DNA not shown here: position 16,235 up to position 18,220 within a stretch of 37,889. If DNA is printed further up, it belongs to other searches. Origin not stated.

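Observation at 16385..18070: Response regulator whose output is a Grx-like plus TrxR-like flavoprotein module that has lost every redox cysteine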

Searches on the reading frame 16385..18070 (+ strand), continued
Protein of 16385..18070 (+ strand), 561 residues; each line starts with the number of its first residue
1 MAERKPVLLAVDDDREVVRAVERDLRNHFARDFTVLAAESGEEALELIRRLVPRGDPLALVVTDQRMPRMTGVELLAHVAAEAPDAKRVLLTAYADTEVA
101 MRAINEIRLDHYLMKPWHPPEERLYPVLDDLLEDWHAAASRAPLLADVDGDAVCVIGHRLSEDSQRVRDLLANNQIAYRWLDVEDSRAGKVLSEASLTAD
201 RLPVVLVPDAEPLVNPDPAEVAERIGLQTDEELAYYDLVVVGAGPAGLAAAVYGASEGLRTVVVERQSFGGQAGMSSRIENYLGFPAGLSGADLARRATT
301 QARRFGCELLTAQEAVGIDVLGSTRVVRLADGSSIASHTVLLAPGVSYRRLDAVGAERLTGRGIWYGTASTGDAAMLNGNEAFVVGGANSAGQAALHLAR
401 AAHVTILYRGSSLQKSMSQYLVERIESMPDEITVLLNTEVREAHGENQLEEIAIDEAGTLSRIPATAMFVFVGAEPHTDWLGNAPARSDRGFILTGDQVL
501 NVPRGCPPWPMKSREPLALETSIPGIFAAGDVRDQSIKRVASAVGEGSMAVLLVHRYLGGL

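Call 34: predict_structure(alignment_id=A1)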
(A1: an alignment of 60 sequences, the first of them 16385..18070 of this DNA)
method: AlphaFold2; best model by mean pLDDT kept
length: 561 residues; sequences in the alignment: 60
mean_pLDDT: 81.9   pTM: 0.64
mean pLDDT of the five models: 81.9, 80.5, 79.8, 78.2, 76.8
residues with pLDDT >= 90: 192; 70-90: 276; 50-70: 62; < 50: 31
segments of 3 or more residues with pLDDT < 50: 141-149, 268-279, 286-289
pLDDT, mean of each block of 10 residues (from residue 1): 79 89 91 93 92 87 88 88 88 64 64 74 78 74 38 81 79 75 85 86 88 88 83 91 84 90 68 42 49 66 83 85 92 93 81 88 74 69 88 87 93 87 93 95 92 93 92 81 86 91 87 91 93 62 75 92 81
secondary structure, 60 per line:
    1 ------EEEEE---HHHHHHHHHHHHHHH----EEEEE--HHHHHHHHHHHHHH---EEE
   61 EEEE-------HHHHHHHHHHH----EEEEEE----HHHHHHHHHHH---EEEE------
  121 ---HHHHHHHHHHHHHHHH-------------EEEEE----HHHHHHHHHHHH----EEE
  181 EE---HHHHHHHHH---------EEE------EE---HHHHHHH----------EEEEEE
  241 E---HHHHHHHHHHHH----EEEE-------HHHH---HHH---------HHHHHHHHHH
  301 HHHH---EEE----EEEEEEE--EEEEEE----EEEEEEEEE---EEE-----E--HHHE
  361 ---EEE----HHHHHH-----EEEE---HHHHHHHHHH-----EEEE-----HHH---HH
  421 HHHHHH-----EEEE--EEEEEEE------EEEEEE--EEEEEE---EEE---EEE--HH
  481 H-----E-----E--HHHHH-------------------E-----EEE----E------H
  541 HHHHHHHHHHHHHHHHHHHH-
elements in order: E7-11 H15-29 E34-38 H41-54 E58-64 H72-82 E87-92 H97-107 E111-114 H124-139 E153-157 H162-173 E178-182 H186-194 E204-206 H218-224 E235-241 H245-256 E261-264 H272-275 H291-304 E308-310 E315-321 E324-329 E334-342 E346-348 E364-366 H371-376 E382-385 H389-398 E404-407 H419-426 E432-435 E438-444 E451-456 E459-464 E468-470 E474-476 H496-500 E526-528 H540-560

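Call 37: search_dna_similar(query=window:16385-18070:+, collection=plasmids, mode=protein, max_evalue=1e-30, max_rows=25)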
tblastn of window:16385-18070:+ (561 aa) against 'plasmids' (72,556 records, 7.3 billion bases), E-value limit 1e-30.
Records with a match: 152; places in all: 196; records where one place covers at least 80% of the query: 26.
Best place of each record, by identity: <60% 152.
By first word of the organism name: Rhizobium 33; Rhodococcus 15; Ralstonia 15; Paraburkholderia 12; Agrobacterium 12; Caballeronia 9; Streptomyces 7; Cupriavidus 7; Deinococcus 5; Burkholderia 5; and 19 more.
By predicted mobility (MOB-suite, as given by PLSDB): non-mobilizable 99; mobilizable 35; conjugative 18.
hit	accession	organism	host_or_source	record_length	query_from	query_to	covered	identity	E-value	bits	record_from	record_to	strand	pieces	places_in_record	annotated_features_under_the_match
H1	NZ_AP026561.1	Deinococcus aetherius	-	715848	28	558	95%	51.4%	8e-139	451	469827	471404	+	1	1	FAD-dependent oxidoreductase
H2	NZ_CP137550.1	Streptomyces sp. N50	Selaginella tamariscina,cell ...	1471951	48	558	91%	53.3%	4e-140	455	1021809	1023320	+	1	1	record has no annotation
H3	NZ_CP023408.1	Streptomyces fungicidicus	Pig,cell culture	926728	48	558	91%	52.7%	5e-141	457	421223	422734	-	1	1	FAD-dependent oxidoreductase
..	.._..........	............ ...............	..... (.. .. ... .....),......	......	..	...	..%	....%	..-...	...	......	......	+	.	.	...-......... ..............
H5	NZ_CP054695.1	Nostoc edaphicum CCNP1411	-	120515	27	558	95%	49.3%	8e-140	454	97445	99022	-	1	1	FAD-dependent oxidoreductase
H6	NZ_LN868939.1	Nocardia farcinica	not known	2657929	29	558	94%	49.3%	5e-129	423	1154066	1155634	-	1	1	none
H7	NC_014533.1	Gloeothece verrucosa PCC 7822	fresh water in rice field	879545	27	561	95%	48.2%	4e-138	449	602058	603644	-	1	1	FAD-dependent oxidoreductase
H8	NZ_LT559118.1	Nonomuraea gerenzanensis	-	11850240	48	558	91%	49.9%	8e-130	426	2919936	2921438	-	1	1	none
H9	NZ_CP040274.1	Nostoc sp. C052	Blasia pusilla,pure culture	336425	54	558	90%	48.7%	1e-138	451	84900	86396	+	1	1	FAD-dependent oxidoreductase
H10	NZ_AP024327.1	Caballeronia sp. NK8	-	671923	58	558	89%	48.9%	8e-130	426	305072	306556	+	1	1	FAD-dependent oxidoreductase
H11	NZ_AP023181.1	Paraburkholderia sp. PGU19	Physopelta gutta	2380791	58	558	89%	47.9%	4e-126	415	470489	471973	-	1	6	none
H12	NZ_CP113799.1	Rhodococcus pyridinivorans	sediment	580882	150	558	73%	48.7%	5e-83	290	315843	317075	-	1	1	cyclic nucleotide-binding domain-containing thioredoxin-disulfide ...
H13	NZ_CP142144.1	Rhodococcus sp. PD04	mixed culture,Industrial wastewater ...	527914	150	558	73%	48.7%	5e-83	290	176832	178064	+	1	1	cyclic nucleotide-binding domain-containing thioredoxin-disulfide ...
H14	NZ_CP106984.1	Rhodococcus aetherivorans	cell culture,soil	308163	150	558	73%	48.5%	1e-82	289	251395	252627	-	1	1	FAD-dependent oxidoreductase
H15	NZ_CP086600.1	Nocardia farcinica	Homo sapiens,whole organism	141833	150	558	73%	47.7%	1e-82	289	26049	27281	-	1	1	FAD-dependent oxidoreductase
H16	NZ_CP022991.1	Paraburkholderia aromaticivorans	-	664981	153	558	72%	47.9%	5e-82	287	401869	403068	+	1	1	cyclic nucleotide-binding domain-containing thioredoxin-disulfide ...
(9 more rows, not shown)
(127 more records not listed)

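Call 38: get_annotated_region(hit=H12, flank=5000)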
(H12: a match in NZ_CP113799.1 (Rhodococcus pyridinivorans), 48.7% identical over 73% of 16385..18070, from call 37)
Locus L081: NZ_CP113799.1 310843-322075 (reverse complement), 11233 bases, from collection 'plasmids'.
description: Rhodococcus pyridinivorans strain P23 plasmid pA, complete sequence
organism: Rhodococcus pyridinivorans (NCBI taxid 103816)
taxonomy: Bacteria; Actinomycetota; Actinomycetes; Mycobacteriales; Nocardiaceae; Rhodococcus; Rhodococcus pyridinivorans
host: -; source: sediment; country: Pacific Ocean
typing (MOB-suite, as given by PLSDB): mobilizable; relaxase MOBP
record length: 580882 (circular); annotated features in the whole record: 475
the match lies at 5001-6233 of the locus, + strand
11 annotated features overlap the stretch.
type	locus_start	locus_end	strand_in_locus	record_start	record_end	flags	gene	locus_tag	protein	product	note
CDS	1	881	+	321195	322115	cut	-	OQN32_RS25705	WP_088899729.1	J domain-containing protein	-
CDS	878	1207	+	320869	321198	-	-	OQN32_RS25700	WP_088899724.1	chaperone modulator CbpM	-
CDS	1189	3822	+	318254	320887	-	clpB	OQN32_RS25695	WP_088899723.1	ATP-dependent chaperone ClpB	GO:0006457 - protein folding [Evidence IEA]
CDS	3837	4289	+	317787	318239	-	trxA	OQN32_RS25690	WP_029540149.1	thioredoxin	-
CDS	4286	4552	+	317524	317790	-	-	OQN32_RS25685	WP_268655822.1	UBP-type zinc finger domain-containing protein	-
CDS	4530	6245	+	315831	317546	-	-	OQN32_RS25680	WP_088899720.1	cyclic nucleotide-binding domain-containing thioredoxin-disulfide reductase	-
CDS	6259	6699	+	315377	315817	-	-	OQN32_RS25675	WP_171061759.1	DUF1931 family protein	-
CDS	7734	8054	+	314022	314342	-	-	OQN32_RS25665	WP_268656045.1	hypothetical protein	-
CDS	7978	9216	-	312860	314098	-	-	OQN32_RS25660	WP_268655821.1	IS110 family transposase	-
CDS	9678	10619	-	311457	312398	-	-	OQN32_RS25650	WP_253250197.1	ABC transporter ATP-binding protein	-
CDS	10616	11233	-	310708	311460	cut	cbiQ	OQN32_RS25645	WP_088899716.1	cobalt ECF transporter T component CbiQ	GO:0006824 - cobalt ion transport [Evidence IEA]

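Call 39: get_annotated_region(hit=H16, flank=5000)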
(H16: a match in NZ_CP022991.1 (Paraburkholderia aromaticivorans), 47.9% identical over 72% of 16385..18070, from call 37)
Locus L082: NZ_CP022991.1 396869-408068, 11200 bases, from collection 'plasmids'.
description: Paraburkholderia aromaticivorans strain BN5 plasmid pBN1, complete sequence
organism: Paraburkholderia aromaticivorans (NCBI taxid 2026199)
taxonomy: Bacteria; Pseudomonadota; Betaproteobacteria; Burkholderiales; Burkholderiaceae; Paraburkholderia; Paraburkholderia aromaticivorans
host: -; source: -; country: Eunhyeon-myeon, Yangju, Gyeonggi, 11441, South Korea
typing (MOB-suite, as given by PLSDB): non-mobilizable
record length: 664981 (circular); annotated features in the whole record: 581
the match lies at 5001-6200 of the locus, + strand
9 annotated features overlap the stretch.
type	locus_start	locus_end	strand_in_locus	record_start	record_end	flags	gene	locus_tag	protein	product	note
CDS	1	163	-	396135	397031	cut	-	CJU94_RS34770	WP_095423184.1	LysR family transcriptional regulator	-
CDS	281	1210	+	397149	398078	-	-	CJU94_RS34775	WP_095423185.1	NmrA family NAD(P)-binding protein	-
CDS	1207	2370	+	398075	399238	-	-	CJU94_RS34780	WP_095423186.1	epoxide hydrolase family protein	-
CDS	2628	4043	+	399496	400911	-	-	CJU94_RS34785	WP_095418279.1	transposase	GO:0006313 - DNA transposition [Evidence IEA]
CDS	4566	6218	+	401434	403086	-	-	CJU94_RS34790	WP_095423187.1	cyclic nucleotide-binding domain-containing thioredoxin-disulfide reductase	-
CDS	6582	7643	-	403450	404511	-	-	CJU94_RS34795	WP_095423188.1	methyltransferase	-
CDS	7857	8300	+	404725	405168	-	-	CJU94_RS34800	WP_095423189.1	cupin domain-containing protein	-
CDS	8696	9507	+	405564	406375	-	-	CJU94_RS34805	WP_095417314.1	IS5 family transposase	-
CDS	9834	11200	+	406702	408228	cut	-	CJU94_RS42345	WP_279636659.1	methyl-accepting chemotaxis protein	GO:0007165 - signal transduction [Evidence IEA]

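Call 40: get_annotated_region(hit=H5, flank=5000)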
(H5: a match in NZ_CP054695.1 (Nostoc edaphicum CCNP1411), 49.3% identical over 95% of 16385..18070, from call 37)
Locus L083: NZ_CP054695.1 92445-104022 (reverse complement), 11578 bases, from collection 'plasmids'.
description: Nostoc edaphicum CCNP1411 plasmid pNe_3, complete sequence
organism: Nostoc edaphicum CCNP1411 (NCBI taxid 1472755)
taxonomy: Bacteria; Cyanobacteriota; Cyanophyceae; Nostocales; Nostocaceae; Nostoc; Nostoc edaphicum; Nostoc edaphicum CCNP1411
host: -; source: -; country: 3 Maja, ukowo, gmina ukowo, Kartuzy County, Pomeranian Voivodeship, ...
typing (MOB-suite, as given by PLSDB): conjugative; relaxase MOBP; mating-pair formation MPF_T
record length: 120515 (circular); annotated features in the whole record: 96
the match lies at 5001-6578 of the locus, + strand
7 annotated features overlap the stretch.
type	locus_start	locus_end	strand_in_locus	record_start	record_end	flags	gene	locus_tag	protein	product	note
CDS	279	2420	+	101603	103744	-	glgX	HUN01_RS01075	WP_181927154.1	glycogen debranching protein GlgX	GO:0005980 - glycogen catabolic process [Evidence IEA]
CDS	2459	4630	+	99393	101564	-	-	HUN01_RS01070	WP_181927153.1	AGE family epimerase/isomerase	-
CDS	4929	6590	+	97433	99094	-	-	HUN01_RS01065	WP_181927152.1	FAD-dependent oxidoreductase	-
CDS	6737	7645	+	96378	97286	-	-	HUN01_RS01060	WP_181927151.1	transposase family protein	-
CDS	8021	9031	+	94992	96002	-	-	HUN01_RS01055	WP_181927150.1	bestrophin family ion channel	-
CDS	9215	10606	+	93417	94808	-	-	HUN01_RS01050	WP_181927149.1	ATP-binding protein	-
CDS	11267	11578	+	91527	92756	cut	-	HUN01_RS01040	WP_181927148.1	low temperature requirement protein A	-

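Call 42: fold_search(model_id=the predicted structure, library=pdb)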
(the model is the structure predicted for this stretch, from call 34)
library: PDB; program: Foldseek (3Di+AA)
matches with E <= 10: 1967; with E <= 0.001: 1100
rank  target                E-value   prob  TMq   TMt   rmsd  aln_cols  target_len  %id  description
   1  4o5q                  3.2e-28  1.00  0.42  0.45  28.4       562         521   21  Crystal Structure of the Alkylhydroperoxide Reductase AhpF from Escherichia coli (released 2014-11-05)
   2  4xvg                  5.6e-28  1.00  0.42  0.45  23.4       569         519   20  Crystal structure of Alkylhydroperoxide Reductase Subunit AhpF from Escherichia coli (released 2016-02-24)
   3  7jyp                  1.6e-27  1.00  0.42  0.70   5.5       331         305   29  Structure of thioredoxin reductase from the thermophilic eubacterium Thermosipho africanus TCF52B (released 2021-10-06)
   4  1hyu                  1.4e-26  1.00  0.44  0.47  16.7       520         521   22  CRYSTAL STRUCTURE OF INTACT AHPF (released 2001-02-14)
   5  5mh4                  4.0e-26  1.00  0.48  0.84   3.4       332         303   26  Crystal Structure of Lactococcus lactis Thioredoxin Reductase (FR conformation) (released 2017-04-12)
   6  2q7v_B                5.0e-26  1.00  0.41  0.68   6.1       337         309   27  Crystal Structure of Deinococcus Radiodurans Thioredoxin Reductase (released 2008-07-08)
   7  9xub_C                6.5e-26  1.00  0.42  0.70   5.7       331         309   29  Crystal Structure of Thioredoxin reductase from Mycobacterium tuberculosis. (released 2026-02-04)
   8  9xub_A                6.5e-26  1.00  0.42  0.70   5.8       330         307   29  Crystal Structure of Thioredoxin reductase from Mycobacterium tuberculosis. (released 2026-02-04)
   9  4up3_A                8.9e-26  1.00  0.45  0.75   4.3       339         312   28  Crystal structure of the mutant C140S,C286Q thioredoxin reductase from Entamoeba histolytica (released 2015-07-01)
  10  3f8p_D                9.4e-26  1.00  0.43  0.71   5.2       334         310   24  Structure of Sulfolobus solfataricus TrxR-B3 (released 2009-01-13)
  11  5uwy                  1.0e-25  1.00  0.41  0.69   5.8       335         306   29  The crystal structure of thioredoxin reductase from Streptococcus pyogenes MGAS5005 (released 2017-03-15)
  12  2q7v_A                1.0e-25  1.00  0.41  0.67   6.6       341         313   27  Crystal Structure of Deinococcus Radiodurans Thioredoxin Reductase (released 2008-07-08)
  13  8cci                  1.2e-25  1.00  0.42  0.71   5.7       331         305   28  Crystal structure of Mycobacterium smegmatis thioredoxin reductase (released 2023-07-26)
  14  4gcm_B                1.3e-25  1.00  0.42  0.70   5.3       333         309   27  Crystal structure of a thioredoxine reductase (trxB) from Staphylococcus aureus subsp. aureus Mu50 at 1.80 A resolutio (released 2012-08-29)
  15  3cty_A                1.5e-25  1.00  0.47  0.81   3.7       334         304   24  Crystal structure of T. acidophilum thioredoxin reductase (released 2009-02-24)
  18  5uth                  1.8e-25  1.00  0.42  0.71   5.6       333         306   28  Crystal structure of thioredoxin reductase from Mycobacterium smegmatis in complex with FAD (released 2017-03-08)
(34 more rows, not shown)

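Call 80: search_dna_similar(query=L082:4566-6218:+, collection=plasmids, mode=protein, max_evalue=1e-60, max_rows=60)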
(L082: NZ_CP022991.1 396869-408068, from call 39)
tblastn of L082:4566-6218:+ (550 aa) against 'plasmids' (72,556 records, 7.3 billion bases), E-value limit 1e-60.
Records with a match: 83; places in all: 121; records where one place covers at least 80% of the query: 60.
Best place of each record, by identity: >=99% 1; 95-99% 2; 90-95% 1; 80-90% 6; 60-80% 1; <60% 72.
By first word of the organism name: Paraburkholderia 12; Rhodococcus 11; Caballeronia 9; Cupriavidus 7; Streptomyces 6; Deinococcus 5; Burkholderia 5; Rhizobium 5; Methylobacterium 3; Nocardia 2; and 13 more.
By predicted mobility (MOB-suite, as given by PLSDB): non-mobilizable 58; mobilizable 16; conjugative 9.
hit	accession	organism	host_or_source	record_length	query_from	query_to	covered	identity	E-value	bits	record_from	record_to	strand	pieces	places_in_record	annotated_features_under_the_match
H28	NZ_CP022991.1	Paraburkholderia aromaticivorans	-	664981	1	550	100%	100.0%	0e+0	1076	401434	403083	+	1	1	cyclic nucleotide-binding domain-containing thioredoxin-disulfide ...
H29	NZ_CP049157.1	Caballeronia sp. SBC1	whole organism,soil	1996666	1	550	100%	95.5%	0e+0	1031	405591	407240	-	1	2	none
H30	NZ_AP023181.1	Paraburkholderia sp. PGU19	Physopelta gutta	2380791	1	549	100%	90.7%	0e+0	973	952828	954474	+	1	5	none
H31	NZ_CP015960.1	Paraburkholderia caribensis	Mimosa,single cell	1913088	1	549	100%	89.8%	0e+0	966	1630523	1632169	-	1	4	none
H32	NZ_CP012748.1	Paraburkholderia caribensis MBA4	soil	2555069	1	549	100%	89.4%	0e+0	965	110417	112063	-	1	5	none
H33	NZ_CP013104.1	Paraburkholderia caribensis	-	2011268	1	549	100%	89.4%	0e+0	965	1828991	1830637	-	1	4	none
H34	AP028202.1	Paraburkholderia largidicola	Physopelta gutta,midgut,Midgut crypts ...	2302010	1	549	100%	89.3%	0e+0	956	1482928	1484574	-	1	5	hypothetical protein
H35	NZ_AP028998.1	Paraburkholderia sp. 22B1P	-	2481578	1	549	100%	89.3%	0e+0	956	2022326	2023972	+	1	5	none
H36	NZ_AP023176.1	Paraburkholderia largidicola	Physopelta gutta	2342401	1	549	100%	89.3%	0e+0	953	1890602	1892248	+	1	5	none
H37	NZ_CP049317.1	Caballeronia sp. SBC2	whole organism,soil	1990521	90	550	84%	95.7%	0e+0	860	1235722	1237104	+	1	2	none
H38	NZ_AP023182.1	Paraburkholderia sp. PGU19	Physopelta gutta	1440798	55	546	89%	69.9%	0e+0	661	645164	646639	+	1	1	record has no annotation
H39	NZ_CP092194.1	Deinococcus sp. KNUC1210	Setaria viridis,cell ...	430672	1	545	99%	50.7%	4e-132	498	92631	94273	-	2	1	none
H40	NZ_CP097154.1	Deinococcus sp. QL22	-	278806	1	545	99%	50.4%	9e-152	488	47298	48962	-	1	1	FAD-dependent oxidoreductase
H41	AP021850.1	Deinococcus grandis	-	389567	1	545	99%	48.3%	7e-146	471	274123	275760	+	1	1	hypothetical protein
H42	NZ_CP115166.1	Deinococcus aquaticus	Freshwater stream system, activated ...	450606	1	545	99%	46.6%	3e-133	435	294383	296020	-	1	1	cyclic nucleotide-binding domain-containing thioredoxin-disulfide ...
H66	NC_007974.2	Cupriavidus metallidurans CH34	-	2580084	8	545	98%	36.2%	3e-68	246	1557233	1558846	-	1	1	none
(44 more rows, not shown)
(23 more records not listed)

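Call 81: get_annotated_region(hit=H66, flank=4000)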
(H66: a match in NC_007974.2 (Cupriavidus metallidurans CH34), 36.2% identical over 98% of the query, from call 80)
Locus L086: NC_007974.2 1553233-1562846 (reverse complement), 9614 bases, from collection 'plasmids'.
description: Cupriavidus metallidurans CH34 megaplasmid, complete sequence
organism: Cupriavidus metallidurans CH34 (NCBI taxid 266264)
taxonomy: Bacteria; Pseudomonadota; Betaproteobacteria; Burkholderiales; Burkholderiaceae; Cupriavidus; Cupriavidus metallidurans; Cupriavidus metallidurans CH34
host: -; source: -; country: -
typing (MOB-suite, as given by PLSDB): mobilizable; replicon rep_cluster_104,rep_cluster_1581,rep_cluster_80; relaxase MOBP,MOBP
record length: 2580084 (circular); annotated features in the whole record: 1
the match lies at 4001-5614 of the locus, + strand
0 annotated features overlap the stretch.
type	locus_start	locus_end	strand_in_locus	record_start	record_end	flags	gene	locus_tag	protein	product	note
